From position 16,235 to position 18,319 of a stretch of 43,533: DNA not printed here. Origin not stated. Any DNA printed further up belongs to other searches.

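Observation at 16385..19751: Bifurcating-type HydB/HydC-like flavin module with no catalytic partner of its own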

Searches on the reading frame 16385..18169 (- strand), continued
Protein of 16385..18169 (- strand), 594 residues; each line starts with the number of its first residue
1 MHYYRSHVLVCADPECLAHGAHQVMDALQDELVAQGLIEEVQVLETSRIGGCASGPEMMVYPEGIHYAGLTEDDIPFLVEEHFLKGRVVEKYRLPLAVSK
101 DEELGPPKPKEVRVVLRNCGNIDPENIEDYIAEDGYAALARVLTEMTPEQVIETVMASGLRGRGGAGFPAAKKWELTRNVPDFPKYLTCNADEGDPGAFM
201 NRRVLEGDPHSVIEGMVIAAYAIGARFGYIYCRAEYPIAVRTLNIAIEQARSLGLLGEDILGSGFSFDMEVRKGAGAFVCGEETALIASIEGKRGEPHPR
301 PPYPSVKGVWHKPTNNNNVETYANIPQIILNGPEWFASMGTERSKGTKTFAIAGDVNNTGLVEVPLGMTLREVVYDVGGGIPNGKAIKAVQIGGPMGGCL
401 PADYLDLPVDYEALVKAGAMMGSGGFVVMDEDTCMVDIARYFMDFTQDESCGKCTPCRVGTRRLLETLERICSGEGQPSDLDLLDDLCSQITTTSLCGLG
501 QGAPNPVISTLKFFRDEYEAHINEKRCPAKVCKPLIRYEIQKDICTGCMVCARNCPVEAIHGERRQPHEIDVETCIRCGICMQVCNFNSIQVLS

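Call 18: search_solved_structures(query=window:16385-18169:-, max_evalue=1e-20, show_alignments=2)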
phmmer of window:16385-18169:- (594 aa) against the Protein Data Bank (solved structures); distinct sequences matched with E-value up to 1e-20: 63 (the best 60 are shown).
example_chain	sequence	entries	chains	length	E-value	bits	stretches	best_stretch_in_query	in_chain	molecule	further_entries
7t2r_B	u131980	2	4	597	6.1e-252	840.8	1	2-590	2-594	NiFe hydrogenase subunit B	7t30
7q4v_B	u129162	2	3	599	2.2e-242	809.3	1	1-591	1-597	Iron hydrogenase HydB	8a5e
9bov_B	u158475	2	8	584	2.7e-228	762.7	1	17-592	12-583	NADH dehydrogenase (Quinone)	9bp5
8oh5_B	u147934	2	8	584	8.6e-221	738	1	17-590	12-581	NAD-reducing hydrogenase subunit HoxF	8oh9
9n5u_B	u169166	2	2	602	1e-220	737.7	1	17-592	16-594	NfnB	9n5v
7q4w_B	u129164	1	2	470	1.8e-215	720.4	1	126-591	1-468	Iron hydrogenase HydB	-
8a6t_B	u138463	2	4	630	2.3e-207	693.6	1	39-588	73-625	Electron bifurcating hydrogenase subunit HydB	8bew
9mqx_B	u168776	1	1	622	9.1e-203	678.4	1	8-590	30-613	NADH:ubiquinone oxidoreductase, NADH-binding (51 kD) subunit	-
7p5h_B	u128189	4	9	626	6.2e-202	675.7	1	8-592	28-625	Fe-hydrogenase, subunit beta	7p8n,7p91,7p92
6vw7_B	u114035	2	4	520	3.9e-128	431.9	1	8-521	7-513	NAD-dependent formate dehydrogenase beta subunit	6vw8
8e9g_F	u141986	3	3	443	5.9e-112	378.5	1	121-528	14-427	NADH-quinone oxidoreductase subunit F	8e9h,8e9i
2fug_1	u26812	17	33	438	6.9e-112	378.3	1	111-527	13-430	NADH-quinone oxidoreductase chain 1 | NADH-QUINONE OXIDOREDUCTASE SUBUNIT 1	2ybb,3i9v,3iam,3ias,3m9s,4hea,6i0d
6tg9_B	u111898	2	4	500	6.6e-111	375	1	99-518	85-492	Formate dehydrogenase subunit beta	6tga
9wxb_C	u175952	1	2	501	3.1e-109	369.5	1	95-518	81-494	Formate dehydrogenase beta subunit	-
6hl2_B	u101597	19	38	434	1.9e-108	366.9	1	122-522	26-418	NADH-quinone oxidoreductase subunit F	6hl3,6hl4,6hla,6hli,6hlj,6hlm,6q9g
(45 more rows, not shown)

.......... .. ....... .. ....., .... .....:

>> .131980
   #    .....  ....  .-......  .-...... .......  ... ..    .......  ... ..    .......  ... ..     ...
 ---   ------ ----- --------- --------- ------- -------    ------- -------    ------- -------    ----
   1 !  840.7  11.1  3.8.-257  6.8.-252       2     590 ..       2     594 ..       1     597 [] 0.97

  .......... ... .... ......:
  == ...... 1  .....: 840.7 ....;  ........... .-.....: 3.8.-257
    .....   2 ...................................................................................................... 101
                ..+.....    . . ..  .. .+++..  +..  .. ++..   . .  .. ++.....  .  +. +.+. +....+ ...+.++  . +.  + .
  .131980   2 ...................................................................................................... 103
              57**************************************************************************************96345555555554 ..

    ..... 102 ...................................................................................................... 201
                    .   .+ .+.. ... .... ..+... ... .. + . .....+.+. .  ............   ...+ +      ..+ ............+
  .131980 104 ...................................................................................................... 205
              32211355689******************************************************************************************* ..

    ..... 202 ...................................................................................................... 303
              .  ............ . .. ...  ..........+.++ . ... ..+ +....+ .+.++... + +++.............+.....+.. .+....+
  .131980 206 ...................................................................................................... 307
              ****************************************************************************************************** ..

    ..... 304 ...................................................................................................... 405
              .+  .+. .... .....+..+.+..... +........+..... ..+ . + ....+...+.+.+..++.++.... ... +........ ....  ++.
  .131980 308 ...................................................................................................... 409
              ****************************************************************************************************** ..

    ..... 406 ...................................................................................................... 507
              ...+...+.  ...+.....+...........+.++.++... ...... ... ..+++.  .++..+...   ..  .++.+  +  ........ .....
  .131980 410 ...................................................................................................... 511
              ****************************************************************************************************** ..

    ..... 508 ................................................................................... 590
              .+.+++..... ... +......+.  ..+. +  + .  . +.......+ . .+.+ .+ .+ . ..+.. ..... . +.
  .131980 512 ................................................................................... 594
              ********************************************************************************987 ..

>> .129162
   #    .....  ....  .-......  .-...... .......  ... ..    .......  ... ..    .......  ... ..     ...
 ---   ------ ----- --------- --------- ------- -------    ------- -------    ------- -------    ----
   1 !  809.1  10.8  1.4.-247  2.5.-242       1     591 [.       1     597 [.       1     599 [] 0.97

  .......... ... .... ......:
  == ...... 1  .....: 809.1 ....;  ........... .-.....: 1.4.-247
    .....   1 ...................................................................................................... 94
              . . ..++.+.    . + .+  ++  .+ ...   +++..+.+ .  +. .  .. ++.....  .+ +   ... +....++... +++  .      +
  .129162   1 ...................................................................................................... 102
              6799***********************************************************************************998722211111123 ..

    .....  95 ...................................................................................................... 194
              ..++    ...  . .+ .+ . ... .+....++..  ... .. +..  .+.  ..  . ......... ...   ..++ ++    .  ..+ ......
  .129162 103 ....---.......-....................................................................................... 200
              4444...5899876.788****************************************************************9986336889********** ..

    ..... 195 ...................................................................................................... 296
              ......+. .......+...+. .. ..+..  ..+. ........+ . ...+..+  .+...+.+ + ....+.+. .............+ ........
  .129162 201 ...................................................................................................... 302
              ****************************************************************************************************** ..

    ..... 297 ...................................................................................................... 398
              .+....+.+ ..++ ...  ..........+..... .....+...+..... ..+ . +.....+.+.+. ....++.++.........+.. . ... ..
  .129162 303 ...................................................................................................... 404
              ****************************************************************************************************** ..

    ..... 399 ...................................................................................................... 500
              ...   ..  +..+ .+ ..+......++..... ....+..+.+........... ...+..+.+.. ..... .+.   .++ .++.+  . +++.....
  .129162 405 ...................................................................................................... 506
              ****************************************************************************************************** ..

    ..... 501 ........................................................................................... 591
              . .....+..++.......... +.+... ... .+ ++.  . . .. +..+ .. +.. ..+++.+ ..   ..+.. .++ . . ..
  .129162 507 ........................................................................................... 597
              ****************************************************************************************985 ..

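Call 73: search_protein_families(library=ncbifam, proteins=[window:16385-18169:-], max_evalue=0.00001)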
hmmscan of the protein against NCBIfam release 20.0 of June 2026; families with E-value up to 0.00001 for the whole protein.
window:16385-18169:- (594 aa): 24 families
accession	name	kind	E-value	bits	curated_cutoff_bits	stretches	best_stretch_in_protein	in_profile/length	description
TIGR01959.1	nuoF_fam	equivalog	1.3e-144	481.6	558.65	1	118-522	5-410/410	NADH-quinone oxidoreductase subunit NuoF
NF008436.0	PRK11278.1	equivalog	7.1e-117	391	749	1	121-530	21-434/448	NADH-quinone oxidoreductase subunit NuoF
NF010120.0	PRK13596.1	equivalog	1.4e-109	366.5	389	1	140-527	32-422/433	NADH-quinone oxidoreductase subunit NuoF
NF041612.1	fdxn_Clost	equivalog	6.1e-13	49.2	150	1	16-92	24-100/102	2Fe-2S ferredoxin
TIGR04481.1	PR_assoc_PrdC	equivalog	1e-10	41.1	490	1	148-253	73-174/425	proline reductase-associated electron transfer protein PrdC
NF041613.1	fdxn_Azotob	equivalog_domain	3.5e-10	40.1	195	1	16-89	24-97/107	2Fe-2S ferredoxin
NF058577.1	FdxA_fam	equivalog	1.3e-09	38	65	1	538-587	3-50/52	4Fe-4S ferredoxin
NF003454.1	PRK05035.1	equivalog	2.3e-09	36.3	345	1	143-399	118-336/556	electron transport complex subunit RsxC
TIGR01944.1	rnfB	subfamily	6.2e-09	35.7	68.7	1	540-592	110-162/190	RnfABCDGE type electron transport complex subunit B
TIGR01945.1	rnfC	subfamily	7.4e-09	34.6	245.95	1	141-249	114-220/435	RnfABCDGE type electron transport complex subunit C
TIGR02179.1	PorD_KorD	subfamily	8.9e-09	35.3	60.05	1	539-592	21-74/78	2-oxoacid:acceptor oxidoreductase, delta subunit, pyruvate/2-ketoisovalerate family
NF045874.1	Vhu_polyferre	exception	2.1e-07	30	600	1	542-592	127-176/381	F420-non-reducing hydrogenase associated-polyferredoxin VhuB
TIGR03294.1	FrhG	equivalog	3.2e-07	30.3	245.5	1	535-586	166-216/228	coenzyme F420 hydrogenase subunit gamma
NF005415.0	PRK06991.1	equivalog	4.7e-07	29.7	281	1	539-592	81-134/284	electron transport complex subunit RsxB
TIGR04105.1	FeFe_hydrog_B1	subfamily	4.7e-07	28.8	450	1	537-590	106-205/462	monomeric [FeFe] hydrogenase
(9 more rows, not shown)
